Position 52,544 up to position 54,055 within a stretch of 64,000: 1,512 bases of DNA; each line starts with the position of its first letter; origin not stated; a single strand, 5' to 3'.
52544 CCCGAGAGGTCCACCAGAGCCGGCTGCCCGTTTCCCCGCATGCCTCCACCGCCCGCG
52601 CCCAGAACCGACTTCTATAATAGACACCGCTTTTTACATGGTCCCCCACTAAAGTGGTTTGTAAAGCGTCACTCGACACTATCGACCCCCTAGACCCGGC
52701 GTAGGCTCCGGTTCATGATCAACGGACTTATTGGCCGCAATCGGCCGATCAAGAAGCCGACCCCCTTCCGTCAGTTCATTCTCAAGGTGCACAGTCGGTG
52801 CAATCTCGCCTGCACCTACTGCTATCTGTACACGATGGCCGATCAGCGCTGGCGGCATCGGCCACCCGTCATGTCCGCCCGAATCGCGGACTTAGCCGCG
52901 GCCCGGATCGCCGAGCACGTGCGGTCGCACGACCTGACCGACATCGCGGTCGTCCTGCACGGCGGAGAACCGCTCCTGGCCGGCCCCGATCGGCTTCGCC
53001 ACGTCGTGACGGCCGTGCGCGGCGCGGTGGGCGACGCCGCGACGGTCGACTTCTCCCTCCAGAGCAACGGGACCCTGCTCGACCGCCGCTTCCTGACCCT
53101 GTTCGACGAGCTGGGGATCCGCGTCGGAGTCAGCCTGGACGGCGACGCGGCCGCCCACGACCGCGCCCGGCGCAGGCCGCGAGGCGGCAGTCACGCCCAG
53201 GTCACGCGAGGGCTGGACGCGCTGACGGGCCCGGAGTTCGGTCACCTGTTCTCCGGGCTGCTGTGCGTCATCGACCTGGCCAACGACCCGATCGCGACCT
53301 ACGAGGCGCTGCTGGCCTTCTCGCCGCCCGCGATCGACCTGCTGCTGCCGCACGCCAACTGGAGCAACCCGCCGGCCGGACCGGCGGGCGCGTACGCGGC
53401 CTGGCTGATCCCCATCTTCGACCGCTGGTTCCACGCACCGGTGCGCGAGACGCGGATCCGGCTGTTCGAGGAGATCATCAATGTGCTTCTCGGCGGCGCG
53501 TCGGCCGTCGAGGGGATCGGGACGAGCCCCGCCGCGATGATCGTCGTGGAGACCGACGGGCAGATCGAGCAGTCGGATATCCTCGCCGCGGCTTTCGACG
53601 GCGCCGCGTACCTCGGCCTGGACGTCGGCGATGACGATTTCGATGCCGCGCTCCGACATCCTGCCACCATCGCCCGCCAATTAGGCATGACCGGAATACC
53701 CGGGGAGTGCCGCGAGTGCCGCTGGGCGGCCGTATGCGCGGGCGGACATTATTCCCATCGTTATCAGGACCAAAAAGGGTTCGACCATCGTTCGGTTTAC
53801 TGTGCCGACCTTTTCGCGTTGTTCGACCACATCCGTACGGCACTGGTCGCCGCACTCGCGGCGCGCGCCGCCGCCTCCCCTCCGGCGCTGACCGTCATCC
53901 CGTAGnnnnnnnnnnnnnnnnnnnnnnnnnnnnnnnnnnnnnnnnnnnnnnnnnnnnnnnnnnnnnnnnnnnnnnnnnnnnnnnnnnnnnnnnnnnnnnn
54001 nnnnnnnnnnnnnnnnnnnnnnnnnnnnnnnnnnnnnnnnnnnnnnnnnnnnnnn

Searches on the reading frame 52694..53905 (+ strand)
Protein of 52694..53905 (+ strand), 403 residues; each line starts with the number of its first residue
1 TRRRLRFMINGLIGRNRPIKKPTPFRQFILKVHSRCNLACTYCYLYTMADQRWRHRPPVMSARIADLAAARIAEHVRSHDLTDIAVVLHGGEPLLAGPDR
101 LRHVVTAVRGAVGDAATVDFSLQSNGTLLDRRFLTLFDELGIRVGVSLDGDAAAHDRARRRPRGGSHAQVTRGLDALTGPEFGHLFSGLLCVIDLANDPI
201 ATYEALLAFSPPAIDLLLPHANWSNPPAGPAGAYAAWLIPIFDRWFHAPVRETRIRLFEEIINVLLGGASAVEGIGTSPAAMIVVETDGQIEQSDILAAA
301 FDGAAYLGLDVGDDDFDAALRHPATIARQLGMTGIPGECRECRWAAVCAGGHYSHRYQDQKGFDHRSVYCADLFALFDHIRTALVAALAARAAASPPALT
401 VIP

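Call 13: search_protein_families(library=pfam, proteins=[window:52694-53905:+], max_evalue=0.001)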
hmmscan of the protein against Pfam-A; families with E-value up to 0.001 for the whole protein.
window:52694-53905:+ (403 aa): 2 families
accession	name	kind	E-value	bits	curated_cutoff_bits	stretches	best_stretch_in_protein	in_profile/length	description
PF04055.27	Radical_SAM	-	2.9e-13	50.8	29.5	1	32-177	3-136/166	Radical SAM superfamily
PF13353.11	Fer4_12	-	8e-05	23.4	22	1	34-169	13-134/137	4Fe-4S single cluster domain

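Call 24: search_protein_families(library=pfam, proteins=[window:52715-53902:+], max_evalue=0.001)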
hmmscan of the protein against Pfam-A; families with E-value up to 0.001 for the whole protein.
window:52715-53902:+ (396 aa): 2 families
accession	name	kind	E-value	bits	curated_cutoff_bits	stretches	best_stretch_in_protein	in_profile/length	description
PF04055.27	Radical_SAM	-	2.7e-13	50.9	29.5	1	25-170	3-136/166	Radical SAM superfamily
PF13353.11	Fer4_12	-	7.7e-05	23.5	22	1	27-162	13-134/137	4Fe-4S single cluster domain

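Call 25: search_protein_families(library=ncbifam, proteins=[window:52715-53902:+], max_evalue=0.001)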
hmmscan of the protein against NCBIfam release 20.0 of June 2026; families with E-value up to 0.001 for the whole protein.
window:52715-53902:+ (396 aa): 50 families (the best 25 are shown)
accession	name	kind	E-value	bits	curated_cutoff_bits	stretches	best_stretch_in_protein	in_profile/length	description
TIGR04269.1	SAM_SPASM_FxsB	subfamily_domain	5.6e-130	433.6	370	1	18-374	1-362/363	FxsB family cyclophane-forming radical SAM/SPASM peptide maturase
NF041707.1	rSAM_YhhB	equivalog_domain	2.3e-102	342.7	445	1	20-378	3-366/369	cyclophane-forming radical SAM/SPASM peptide maturase YhhB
TIGR03942.1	sulfatase_rSAM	equivalog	7.2e-42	143.8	349.45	1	25-379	7-359/363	anaerobic sulfatase maturase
TIGR04496.1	rSAM_XyeB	equivalog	5.6e-36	124.1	450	1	21-371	6-363/385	cyclophane-forming radical SAM/SPASM peptide maturase XyeB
NF041298.1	rSAM_mat_DynA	equivalog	4.6e-35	121.2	450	2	23-172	5-148/356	dynobactin maturation radical SAM/SPASM protein DynA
NF041718.1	rSAM_phane_AMC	equivalog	7.1e-29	100.9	425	1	18-186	5-160/362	cyclophane-forming radical SAM peptide maturase AmcB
NF047865.1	rSAM_PapB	equivalog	8.6e-25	87.7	340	1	21-170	5-149/330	PapB family radical SAM/SPASM ranthipeptide maturase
NF010321.0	PRK13758.1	equivalog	8.7e-25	87.6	441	2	22-156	8-138/370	anaerobic sulfatase-maturase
TIGR04261.1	rSAM_GlyRichRpt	subfamily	1.4e-23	83.5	310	1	26-172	4-147/363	cyclophane-forming radical SAM/SPASM peptide maturase GrrM/OscB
NF010308.0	PRK13745.1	equivalog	6.5e-21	74.7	484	1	21-187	16-177/412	anaerobic sulfatase-maturation protein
TIGR03906.1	quino_hemo_SAM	equivalog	2.6e-20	72.5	453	1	16-159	91-229/467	quinohemoprotein amine dehydrogenase maturation protein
TIGR04068.1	rSAM_ocin_clost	equivalog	3e-20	72.5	500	1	20-170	85-232/462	Cys-rich peptide radical SAM maturase CcpM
NF041300.1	rSAM_mat_DarW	exception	8.3e-20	71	650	1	14-381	34-402/415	radical SAM/SPASM peptide maturase DarW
TIGR04280.1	geopep_mat_rSAM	hypoth_equivalog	1.4e-16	60.5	400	1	22-153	87-212/428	geopeptide radical SAM maturase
TIGR03978.1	rSAM_paired_1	equivalog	1.6e-16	60.1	370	1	21-170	85-227/466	His-Xaa-Ser system radical SAM maturase HxsB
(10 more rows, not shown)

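Call 61: find_homologous_proteins(query=window:52715-53902:+)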
Query window:52715-53902:+ (396 aa): 5059 proteins with E <= 0.001 among 8000 candidates; the best 120 are listed.
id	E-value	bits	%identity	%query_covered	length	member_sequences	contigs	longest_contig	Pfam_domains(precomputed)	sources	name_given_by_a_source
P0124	4.7e-266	900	99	100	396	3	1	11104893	PF04055.28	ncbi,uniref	ncbi:FxsB family cyclophane-forming radical SAM/SPASM peptide maturase [Actinoallomurus sp. CA-14250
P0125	2.1e-236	802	90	100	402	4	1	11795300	PF04055.28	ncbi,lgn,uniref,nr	ncbi:FxsB family radical SAM/SPASM domain protein [Actinoallomurus sp. NBC_01490]|uniref:FxsB family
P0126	1.6e-183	628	72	97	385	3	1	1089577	PF04055.28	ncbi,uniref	ncbi:FxsB family radical SAM/SPASM domain protein [Actinomadura meridiana]|uniref:FxsB family radica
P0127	3.5e-183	627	72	97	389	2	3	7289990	PF04055.28,PF13353.12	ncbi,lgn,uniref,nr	ncbi:FxsB family cyclophane-forming radical SAM/SPASM peptide maturase [Actinomadura formosensis]|un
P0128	7.9e-182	622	71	97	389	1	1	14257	PF04055.28,PF13353.12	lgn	-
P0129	1.0e-178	612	71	98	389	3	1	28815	PF04055.28,PF13353.12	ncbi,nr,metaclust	ncbi:radical SAM domain-containing protein [Mycobacterium tuberculosis]|nr:radical SAM domain-contai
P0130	4.0e-175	600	71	98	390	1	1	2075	PF04055.28,PF13353.12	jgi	jgi:uncharacterized protein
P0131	5.8e-174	596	69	96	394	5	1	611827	PF04055.28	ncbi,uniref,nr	ncbi:FxsB family cyclophane-forming radical SAM/SPASM peptide maturase [Actinomadura opuntiae]|unire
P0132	1.1e-173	595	68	98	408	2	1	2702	PF04055.28,PF13353.12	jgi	jgi:uncharacterized protein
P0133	4.4e-173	594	68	98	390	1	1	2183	PF04055.28,PF13353.12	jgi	jgi:uncharacterized protein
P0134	1.5e-172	592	68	97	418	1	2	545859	PF04055.28,PF13353.12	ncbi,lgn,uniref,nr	ncbi:FxsB family cyclophane-forming radical SAM/SPASM peptide maturase [Actinomadura fibrosa]|uniref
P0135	2.8e-171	588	67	99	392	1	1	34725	PF04055.28,PF13353.12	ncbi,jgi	jgi:uncharacterized protein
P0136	5.3e-171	587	69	96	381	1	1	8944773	PF04055.28,PF13353.12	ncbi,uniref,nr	ncbi:FxsB family radical SAM/SPASM domain protein [Actinomadura graeca]|uniref:FxsB family radical S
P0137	3.6e-167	574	68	97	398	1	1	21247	PF04055.28,PF13353.12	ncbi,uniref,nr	ncbi:FxsB family cyclophane-forming radical SAM/SPASM peptide maturase [Actinomadura rubrisoli]|unir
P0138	5.3e-164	564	66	97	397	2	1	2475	PF04055.28,PF13353.12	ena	-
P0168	9.8e-139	480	59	92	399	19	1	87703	PF04055.28,PF13353.12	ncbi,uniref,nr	ncbi:FxsB family cyclophane-forming radical SAM/SPASM peptide maturase [Streptosporangium roseum]|un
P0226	2.9e-134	466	57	92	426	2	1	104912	PF04055.28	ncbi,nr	ncbi:FxsB family radical SAM/SPASM domain protein [Actinoallomurus sp. WRP6H-15]|nr:FxsB family cycl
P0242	2.7e-133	462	56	95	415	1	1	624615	PF04055.28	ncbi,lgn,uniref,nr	ncbi:uncharacterized protein SAMN04489712_103444 [Thermomonospora echinospora]|uniref:Radical SAM co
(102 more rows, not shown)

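Call 62: find_encoding_contigs(protein=P0168, flank=10000, max_places=1)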
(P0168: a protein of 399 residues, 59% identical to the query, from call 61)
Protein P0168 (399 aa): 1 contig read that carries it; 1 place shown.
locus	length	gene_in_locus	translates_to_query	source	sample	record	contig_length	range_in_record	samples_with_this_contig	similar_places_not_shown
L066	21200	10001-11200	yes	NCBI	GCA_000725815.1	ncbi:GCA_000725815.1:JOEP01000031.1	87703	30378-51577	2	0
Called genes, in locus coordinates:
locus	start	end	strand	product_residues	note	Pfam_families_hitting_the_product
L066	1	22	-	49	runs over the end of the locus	-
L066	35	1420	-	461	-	PF00027:cNMP_binding, PF19307:SrpI-like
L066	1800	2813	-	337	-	PF01595:CNNM, PF00571:CBS (faint)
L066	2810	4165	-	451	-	PF01595:CNNM, PF00571:CBS (weak), PF03471:CorC_HlyC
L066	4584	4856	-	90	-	-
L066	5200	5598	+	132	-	-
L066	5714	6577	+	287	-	PF01513:NAD_kinase, PF20143:NAD_kinase_C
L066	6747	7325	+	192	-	PF00440:TetR_N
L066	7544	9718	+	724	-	PF03176:MMPL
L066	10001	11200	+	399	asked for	PF13353:Fer4_12 (faint), PF04055:Radical_SAM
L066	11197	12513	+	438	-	-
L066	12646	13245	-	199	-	PF00440:TetR_N, PF16859:TetR_C_11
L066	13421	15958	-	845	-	PF25000:DUF7779, PF24885:TPR_NPHP3 (faint), PF13424:TPR_12, PF13374:TPR_10 (weak), PF13424:TPR_12, PF13374:TPR_10 (weak), PF13424:TPR_12, PF13374:TPR_10 (weak)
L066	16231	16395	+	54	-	PF27839:FxSxx-COOH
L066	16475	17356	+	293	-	PF13289:SIR2_2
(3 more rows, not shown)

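Call 63: find_encoding_contigs(protein=P0242, flank=10000, max_places=1)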
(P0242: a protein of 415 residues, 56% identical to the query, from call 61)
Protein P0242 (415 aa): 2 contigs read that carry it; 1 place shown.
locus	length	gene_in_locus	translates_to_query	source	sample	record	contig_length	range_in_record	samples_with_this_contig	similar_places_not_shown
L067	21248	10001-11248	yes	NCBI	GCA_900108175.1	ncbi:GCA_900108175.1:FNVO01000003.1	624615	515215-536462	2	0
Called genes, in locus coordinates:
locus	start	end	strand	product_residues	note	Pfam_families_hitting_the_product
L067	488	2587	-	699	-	PF02518:HATPase_c, PF00204:DNA_gyraseB, PF01751:Toprim, PF00986:DNA_gyraseB_C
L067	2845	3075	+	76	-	PF24254:DUF7455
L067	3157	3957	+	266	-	PF03883:H2O2_YaaD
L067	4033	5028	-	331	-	-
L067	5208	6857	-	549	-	PF00140:Sigma70_r1_2, PF04542:Sigma70_r2, PF04539:Sigma70_r3, PF04545:Sigma70_r4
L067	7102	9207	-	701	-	PF00989:PAS (weak), PF08448:PAS_4, PF00989:PAS (weak), PF08448:PAS_4, PF08447:PAS_3, PF01590:GAF, PF13185:GAF_2, PF07228:SpoIIE, +3 more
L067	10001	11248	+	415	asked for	PF04055:Radical_SAM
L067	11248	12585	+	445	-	-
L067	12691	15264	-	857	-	PF25000:DUF7779 (weak), PF13424:TPR_12, PF13374:TPR_10 (weak), PF13424:TPR_12, PF13374:TPR_10 (weak), PF13424:TPR_12 (weak), PF13424:TPR_12, PF13374:TPR_10, +3 more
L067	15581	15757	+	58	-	PF27839:FxSxx-COOH (faint)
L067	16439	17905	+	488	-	PF05977:MFS_3, PF07690:MFS_1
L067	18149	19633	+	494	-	PF19956:EAD2, PF19916:VMAP-M0, PF20028:VMAP-C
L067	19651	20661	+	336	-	PF13191:AAA_16 (faint), PF07728:AAA_5, PF00004:AAA (faint)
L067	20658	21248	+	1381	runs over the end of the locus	PF24885:TPR_NPHP3 (faint), PF25000:DUF7779 (weak), PF13424:TPR_12, PF13374:TPR_10, PF13424:TPR_12 (weak)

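Call 64: find_encoding_contigs(protein=P0226, flank=10000, max_places=1)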
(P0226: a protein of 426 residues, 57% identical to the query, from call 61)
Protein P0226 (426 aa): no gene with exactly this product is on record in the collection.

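Call 96: search_protein_families(library=padloc, proteins=[window:52715-53902:+], max_evalue=0.01)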
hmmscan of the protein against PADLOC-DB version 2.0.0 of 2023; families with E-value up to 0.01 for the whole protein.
window:52715-53902:+ (396 aa): 2 families
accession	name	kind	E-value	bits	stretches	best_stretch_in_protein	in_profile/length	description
PDLC02903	pVip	-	5.2e-10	37.2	1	25-150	6-109/257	Viperins not associated with kinases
PDLC02904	pVip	-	5.3e-05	20.9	1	25-153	9-119/262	Viperins associated with kinases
